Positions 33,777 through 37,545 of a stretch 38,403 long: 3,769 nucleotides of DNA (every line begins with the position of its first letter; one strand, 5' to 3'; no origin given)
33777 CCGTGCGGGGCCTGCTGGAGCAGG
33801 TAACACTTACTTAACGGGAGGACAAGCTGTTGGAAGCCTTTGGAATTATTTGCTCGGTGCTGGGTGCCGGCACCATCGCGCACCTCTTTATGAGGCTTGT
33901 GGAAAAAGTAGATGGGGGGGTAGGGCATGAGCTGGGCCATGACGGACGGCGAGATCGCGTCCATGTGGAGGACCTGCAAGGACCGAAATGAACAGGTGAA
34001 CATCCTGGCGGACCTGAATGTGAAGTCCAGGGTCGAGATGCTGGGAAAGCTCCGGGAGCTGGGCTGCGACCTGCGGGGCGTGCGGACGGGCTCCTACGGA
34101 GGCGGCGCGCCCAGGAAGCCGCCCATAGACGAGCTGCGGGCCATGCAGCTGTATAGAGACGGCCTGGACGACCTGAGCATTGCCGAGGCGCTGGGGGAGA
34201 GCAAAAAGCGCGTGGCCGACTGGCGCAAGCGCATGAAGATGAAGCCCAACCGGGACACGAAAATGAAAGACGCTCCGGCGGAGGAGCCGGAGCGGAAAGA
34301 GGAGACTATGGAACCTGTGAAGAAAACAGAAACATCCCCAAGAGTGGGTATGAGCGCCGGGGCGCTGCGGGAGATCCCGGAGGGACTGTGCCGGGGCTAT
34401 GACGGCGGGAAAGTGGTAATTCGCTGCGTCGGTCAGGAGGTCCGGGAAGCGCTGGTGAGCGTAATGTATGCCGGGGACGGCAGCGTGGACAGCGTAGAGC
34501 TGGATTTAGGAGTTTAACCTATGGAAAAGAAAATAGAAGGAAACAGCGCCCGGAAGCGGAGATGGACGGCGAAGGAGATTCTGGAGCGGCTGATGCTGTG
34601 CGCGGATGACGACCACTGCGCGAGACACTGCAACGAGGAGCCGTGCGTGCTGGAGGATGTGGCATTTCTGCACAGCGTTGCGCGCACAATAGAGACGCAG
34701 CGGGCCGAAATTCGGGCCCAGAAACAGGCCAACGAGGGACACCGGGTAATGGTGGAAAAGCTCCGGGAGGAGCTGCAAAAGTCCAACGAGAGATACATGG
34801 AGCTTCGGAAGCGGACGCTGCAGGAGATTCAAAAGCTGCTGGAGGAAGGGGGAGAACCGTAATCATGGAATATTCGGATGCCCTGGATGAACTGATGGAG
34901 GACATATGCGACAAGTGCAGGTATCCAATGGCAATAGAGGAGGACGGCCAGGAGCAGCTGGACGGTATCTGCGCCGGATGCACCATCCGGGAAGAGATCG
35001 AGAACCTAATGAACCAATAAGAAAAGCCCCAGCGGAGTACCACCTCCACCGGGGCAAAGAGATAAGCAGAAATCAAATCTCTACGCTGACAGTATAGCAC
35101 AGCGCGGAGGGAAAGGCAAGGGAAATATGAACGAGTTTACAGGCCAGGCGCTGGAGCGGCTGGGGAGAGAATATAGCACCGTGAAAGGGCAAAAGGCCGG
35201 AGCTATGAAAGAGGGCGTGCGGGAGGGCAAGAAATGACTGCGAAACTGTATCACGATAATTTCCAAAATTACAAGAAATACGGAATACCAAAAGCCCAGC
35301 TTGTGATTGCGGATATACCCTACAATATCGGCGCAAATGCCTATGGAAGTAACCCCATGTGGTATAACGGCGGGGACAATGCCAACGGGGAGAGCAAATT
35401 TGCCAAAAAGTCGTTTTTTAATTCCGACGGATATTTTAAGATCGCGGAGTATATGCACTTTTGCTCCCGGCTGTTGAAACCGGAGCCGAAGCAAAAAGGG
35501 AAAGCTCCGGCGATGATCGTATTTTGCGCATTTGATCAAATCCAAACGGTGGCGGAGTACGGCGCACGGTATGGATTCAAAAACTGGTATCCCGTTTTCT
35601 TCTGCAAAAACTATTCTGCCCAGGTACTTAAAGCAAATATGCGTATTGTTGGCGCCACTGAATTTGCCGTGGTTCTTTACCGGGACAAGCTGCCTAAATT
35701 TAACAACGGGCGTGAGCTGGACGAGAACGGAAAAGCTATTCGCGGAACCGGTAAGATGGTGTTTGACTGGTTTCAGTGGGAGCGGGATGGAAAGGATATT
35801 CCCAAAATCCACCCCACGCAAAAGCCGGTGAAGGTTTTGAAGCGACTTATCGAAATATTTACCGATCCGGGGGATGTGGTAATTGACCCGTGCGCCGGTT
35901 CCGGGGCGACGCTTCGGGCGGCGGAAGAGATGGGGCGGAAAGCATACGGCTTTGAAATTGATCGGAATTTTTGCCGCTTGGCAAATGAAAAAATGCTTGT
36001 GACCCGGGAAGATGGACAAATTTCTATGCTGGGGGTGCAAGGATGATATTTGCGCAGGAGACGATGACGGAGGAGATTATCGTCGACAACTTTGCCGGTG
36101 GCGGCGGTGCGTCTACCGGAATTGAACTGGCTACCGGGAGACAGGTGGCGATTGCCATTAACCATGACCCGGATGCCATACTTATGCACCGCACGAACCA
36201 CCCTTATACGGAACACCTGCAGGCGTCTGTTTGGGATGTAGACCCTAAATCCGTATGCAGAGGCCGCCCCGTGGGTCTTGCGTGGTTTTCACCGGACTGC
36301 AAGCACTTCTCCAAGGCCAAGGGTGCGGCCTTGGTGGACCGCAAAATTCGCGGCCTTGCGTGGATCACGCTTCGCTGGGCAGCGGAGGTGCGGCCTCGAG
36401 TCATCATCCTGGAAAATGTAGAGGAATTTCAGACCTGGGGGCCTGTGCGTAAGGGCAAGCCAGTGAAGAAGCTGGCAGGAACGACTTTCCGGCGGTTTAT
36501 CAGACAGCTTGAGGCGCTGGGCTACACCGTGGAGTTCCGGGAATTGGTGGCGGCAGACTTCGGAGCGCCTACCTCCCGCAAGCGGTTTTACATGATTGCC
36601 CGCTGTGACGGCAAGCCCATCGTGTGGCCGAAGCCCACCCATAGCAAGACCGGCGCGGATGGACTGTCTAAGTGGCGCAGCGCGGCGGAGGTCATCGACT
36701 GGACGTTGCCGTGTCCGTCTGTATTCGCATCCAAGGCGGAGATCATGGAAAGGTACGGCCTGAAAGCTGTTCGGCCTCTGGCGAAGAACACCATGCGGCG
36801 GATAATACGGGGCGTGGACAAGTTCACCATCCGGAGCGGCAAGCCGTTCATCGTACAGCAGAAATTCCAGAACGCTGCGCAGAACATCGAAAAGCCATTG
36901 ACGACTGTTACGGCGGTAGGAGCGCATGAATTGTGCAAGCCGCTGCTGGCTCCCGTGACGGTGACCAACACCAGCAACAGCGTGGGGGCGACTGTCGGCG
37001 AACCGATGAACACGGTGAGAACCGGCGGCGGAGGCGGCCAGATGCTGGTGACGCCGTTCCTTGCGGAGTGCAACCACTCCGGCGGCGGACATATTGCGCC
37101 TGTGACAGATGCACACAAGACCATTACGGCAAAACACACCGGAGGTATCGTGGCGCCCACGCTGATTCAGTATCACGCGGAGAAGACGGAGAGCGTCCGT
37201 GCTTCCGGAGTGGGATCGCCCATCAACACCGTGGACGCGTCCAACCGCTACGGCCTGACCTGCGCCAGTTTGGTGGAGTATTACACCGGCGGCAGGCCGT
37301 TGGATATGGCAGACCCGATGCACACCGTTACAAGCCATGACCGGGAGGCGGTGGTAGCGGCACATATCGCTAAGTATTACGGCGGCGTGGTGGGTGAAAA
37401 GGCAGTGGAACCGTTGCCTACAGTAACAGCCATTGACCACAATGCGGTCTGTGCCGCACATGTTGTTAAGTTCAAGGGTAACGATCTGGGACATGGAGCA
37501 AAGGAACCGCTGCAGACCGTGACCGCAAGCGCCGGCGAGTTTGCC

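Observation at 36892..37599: C5-cytosine methyltransferase carrying seven tandem ~32-36-aa target-recognition-like modules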

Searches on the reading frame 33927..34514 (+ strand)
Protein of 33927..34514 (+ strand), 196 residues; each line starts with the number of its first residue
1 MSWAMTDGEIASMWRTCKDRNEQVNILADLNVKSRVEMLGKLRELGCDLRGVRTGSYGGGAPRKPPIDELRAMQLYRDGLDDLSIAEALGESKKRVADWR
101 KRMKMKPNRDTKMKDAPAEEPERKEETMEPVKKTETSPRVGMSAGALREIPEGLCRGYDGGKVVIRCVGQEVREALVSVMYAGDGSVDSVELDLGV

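Call 79: search_protein_families(library=phrogs, proteins=[window:33927-34514:+], max_evalue=0.001)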
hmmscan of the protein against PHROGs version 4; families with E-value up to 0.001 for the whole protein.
window:33927-34514:+ (196 aa): 0 families

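Call 97: search_protein_families(library=pfam, proteins=[window:33927-34514:+], max_evalue=0.001)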
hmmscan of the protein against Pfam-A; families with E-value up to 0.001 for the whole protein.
window:33927-34514:+ (196 aa): 1 family
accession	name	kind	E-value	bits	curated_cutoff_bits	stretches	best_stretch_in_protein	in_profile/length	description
PF06056.18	Terminase_5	-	0.0006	20.1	20.3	0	71-106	5-40/58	Putative ATPase subunit of terminase (gpP-like)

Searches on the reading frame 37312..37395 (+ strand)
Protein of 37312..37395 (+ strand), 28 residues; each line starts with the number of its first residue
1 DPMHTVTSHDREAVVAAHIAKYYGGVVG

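Call 87: search_solved_structures(query=A4, max_evalue=10, show_alignments=5)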
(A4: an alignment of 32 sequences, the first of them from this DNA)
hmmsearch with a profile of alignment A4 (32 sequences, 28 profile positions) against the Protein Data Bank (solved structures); distinct sequences matched with E-value up to 10: 2.
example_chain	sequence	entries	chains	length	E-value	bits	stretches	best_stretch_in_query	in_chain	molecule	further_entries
3md2_A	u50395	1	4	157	1.7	12.3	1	3-17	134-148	matrix protein 1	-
8pju_A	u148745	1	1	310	6.3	10.6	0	14-26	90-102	SAKe6DEtal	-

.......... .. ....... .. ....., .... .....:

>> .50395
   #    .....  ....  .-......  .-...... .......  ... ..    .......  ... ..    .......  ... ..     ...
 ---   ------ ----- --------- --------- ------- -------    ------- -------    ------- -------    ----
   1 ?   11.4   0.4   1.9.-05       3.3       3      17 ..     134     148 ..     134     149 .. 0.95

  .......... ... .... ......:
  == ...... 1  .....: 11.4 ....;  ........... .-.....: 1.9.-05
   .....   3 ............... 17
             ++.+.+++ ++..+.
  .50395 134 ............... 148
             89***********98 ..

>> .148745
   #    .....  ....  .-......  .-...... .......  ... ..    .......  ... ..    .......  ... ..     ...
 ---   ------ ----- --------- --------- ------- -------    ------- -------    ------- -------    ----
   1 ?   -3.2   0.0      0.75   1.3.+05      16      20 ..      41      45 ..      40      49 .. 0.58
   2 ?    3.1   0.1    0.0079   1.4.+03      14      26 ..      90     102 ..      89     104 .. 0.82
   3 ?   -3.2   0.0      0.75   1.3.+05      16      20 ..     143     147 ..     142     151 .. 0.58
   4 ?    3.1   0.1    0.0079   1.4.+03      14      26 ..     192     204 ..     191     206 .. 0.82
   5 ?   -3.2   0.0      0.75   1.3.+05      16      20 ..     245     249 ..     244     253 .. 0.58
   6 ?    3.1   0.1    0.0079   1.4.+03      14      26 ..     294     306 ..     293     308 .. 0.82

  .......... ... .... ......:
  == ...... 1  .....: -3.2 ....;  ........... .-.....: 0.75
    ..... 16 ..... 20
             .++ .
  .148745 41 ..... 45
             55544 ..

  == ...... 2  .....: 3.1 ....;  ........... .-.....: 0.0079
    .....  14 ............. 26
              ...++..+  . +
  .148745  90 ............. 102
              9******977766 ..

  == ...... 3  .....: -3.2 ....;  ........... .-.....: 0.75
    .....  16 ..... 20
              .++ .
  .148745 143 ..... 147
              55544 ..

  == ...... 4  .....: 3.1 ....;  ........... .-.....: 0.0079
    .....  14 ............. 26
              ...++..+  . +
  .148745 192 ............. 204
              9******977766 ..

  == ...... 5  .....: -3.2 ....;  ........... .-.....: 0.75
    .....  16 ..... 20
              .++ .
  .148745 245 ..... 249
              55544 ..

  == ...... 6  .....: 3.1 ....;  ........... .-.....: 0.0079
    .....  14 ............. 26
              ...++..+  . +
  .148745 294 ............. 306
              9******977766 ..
